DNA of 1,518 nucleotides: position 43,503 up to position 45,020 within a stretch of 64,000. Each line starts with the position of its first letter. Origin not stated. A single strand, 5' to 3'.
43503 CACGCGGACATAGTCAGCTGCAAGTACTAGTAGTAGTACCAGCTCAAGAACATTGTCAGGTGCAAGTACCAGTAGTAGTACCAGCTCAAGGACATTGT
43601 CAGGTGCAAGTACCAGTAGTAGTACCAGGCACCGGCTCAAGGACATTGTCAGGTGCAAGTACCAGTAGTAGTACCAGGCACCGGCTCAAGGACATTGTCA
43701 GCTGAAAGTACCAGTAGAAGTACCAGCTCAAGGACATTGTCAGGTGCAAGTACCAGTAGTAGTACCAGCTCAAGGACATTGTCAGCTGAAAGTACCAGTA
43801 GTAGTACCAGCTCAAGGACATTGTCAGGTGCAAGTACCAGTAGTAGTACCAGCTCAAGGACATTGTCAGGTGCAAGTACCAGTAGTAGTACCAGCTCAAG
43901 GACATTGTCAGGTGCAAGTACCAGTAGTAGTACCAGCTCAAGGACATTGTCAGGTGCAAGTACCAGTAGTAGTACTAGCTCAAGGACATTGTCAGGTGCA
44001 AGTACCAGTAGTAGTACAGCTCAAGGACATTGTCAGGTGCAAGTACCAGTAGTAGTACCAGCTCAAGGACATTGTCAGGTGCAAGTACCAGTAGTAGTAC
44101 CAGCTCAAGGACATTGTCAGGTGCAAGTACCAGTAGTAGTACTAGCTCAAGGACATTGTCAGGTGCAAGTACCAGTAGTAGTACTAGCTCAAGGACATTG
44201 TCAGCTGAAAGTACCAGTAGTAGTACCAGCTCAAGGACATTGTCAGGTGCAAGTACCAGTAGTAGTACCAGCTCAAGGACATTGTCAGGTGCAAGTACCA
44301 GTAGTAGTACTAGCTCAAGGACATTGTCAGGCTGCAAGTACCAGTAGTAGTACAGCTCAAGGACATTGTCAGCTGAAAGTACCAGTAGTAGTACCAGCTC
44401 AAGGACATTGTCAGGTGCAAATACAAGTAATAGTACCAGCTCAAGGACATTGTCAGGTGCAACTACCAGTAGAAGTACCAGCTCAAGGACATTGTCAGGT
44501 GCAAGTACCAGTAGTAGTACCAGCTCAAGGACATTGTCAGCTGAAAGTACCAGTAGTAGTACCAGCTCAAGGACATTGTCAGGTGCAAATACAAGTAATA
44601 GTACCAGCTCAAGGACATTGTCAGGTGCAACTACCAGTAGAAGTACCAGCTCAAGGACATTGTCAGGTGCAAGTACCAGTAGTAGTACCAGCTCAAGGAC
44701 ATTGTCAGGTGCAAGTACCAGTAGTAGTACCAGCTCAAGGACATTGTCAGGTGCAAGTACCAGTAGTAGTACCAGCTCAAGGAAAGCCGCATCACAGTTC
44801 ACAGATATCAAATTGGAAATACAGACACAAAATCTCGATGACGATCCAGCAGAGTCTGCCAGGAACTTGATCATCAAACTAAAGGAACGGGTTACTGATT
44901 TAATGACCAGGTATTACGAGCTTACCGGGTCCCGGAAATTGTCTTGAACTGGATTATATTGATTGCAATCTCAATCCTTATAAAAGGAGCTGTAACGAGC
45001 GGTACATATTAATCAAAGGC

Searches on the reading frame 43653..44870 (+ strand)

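Call 68: search_protein_families(library=pfam, proteins=[window:43653-44870:+], max_evalue=0.1)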
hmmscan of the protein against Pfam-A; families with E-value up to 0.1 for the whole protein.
window:43653-44870:+ (405 aa): 2 families
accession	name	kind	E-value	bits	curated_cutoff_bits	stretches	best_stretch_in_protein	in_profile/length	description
PF21089.3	PKS_DH_N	-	0.00013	22.3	27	0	233-270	62-99/103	Polyketide synthase dehydratase domain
PF03168.19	LEA_2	-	0.00026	21.9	25.4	0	273-318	37-83/98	Late embryogenesis abundant protein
